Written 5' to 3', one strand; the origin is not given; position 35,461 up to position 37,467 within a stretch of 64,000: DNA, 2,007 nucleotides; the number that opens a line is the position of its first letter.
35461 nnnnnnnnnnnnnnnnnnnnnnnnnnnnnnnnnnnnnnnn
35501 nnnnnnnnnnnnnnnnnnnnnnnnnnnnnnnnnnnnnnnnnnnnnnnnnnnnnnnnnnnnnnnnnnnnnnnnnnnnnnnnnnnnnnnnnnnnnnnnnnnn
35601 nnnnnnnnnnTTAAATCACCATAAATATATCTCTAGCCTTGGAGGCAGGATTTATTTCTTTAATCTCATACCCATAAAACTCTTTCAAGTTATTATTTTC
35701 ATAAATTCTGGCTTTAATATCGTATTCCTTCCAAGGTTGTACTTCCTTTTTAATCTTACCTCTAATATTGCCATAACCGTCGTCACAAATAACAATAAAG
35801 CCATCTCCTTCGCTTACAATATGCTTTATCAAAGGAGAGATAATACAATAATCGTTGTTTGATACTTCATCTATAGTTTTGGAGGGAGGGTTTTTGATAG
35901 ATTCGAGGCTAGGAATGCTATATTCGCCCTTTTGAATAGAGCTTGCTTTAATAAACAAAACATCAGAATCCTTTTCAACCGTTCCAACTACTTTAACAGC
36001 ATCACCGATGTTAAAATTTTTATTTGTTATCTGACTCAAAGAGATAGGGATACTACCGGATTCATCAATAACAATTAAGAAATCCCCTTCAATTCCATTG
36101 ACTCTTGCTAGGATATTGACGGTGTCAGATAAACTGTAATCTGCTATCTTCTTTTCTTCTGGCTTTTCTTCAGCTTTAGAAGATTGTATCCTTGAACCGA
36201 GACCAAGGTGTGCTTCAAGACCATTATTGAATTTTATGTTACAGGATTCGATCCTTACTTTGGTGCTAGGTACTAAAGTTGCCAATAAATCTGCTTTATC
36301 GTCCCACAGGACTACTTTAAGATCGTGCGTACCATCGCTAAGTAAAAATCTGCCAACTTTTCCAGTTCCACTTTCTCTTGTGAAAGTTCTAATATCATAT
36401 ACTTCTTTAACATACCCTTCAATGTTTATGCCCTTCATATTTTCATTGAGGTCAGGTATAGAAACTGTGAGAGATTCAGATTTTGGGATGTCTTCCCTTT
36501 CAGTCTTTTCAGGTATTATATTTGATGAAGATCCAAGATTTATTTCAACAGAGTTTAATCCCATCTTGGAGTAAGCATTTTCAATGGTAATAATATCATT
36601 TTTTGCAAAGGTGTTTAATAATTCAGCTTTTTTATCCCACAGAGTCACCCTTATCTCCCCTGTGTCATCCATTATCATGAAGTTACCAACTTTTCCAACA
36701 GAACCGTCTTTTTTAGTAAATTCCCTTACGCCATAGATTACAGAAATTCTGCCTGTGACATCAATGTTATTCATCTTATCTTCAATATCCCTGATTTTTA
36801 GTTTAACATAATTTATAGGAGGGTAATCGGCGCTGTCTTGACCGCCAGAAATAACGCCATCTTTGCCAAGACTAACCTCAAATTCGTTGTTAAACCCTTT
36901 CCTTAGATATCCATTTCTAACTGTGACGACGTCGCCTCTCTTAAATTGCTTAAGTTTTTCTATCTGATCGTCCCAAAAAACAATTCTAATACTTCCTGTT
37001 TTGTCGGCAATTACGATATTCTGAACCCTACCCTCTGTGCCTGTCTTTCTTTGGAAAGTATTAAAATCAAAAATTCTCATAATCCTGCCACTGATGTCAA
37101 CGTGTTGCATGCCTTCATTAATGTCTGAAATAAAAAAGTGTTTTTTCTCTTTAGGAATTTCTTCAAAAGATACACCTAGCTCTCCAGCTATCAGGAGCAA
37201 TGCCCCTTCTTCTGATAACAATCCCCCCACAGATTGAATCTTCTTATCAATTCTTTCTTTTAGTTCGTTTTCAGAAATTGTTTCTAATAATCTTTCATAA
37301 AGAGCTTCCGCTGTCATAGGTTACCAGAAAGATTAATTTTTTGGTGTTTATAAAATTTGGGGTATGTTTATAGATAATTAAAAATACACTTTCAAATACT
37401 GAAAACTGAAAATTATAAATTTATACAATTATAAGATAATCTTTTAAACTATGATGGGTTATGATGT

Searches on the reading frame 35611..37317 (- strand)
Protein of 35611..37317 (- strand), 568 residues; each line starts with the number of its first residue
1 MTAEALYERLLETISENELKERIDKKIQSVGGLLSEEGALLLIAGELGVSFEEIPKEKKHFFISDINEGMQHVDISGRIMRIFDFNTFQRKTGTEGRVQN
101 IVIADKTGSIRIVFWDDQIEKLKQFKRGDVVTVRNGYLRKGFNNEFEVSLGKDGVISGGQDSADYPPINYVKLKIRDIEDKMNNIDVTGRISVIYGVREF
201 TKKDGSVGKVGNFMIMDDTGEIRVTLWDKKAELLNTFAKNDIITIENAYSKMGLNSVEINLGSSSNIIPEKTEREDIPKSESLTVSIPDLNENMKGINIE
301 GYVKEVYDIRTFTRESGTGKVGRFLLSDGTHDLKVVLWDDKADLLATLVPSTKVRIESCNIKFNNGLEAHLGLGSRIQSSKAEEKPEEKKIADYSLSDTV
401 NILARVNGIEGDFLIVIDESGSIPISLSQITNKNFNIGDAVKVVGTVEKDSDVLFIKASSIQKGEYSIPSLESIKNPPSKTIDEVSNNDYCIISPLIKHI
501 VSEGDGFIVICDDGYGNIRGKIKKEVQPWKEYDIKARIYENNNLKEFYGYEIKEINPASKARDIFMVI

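Call 11: search_protein_families(library=pfam, proteins=[window:35611-37317:-], max_evalue=0.01)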
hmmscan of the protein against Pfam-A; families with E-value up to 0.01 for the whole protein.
window:35611-37317:- (568 aa): 9 families
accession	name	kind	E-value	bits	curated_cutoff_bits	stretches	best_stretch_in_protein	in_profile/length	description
PF01336.31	tRNA_anti-codon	-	2.8e-24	85.3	27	3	73-149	1-68/75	OB-fold nucleic acid binding domain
PF17244.8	CDC24_OB3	-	9.5e-14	52.1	25.4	2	65-134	1-71/216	Cell division control protein 24, OB domain 3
PF16900.11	REPA_OB_2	-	1.5e-11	44.5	27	2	180-248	8-77/98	Replication protein A OB domain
PF21473.3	Ssb-like_OB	-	5.5e-06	26.9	24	1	91-137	34-77/97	Single-stranded DNA binding protein Ssb-like, OB fold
PF11325.14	DUF3127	-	1.8e-05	25.3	27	1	75-134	2-63/85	Domain of unknown function (DUF3127)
PF24903.1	OB_MEIOB_N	-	1.8e-05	24.5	27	0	58-138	3-89/140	MEIOB, N-terminal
PF17757.6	UvrB_inter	-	9.4e-05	22.9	22.9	0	95-127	38-71/91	UvrB interaction domain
PF15072.12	HROB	-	0.0018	18.6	30.8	0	496-531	9-43/85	Homologous recombination OB-fold protein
PF08661.17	Rep_fac-A_3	-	0.0021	18.8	23.5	1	398-456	19-76/105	Replication factor A protein 3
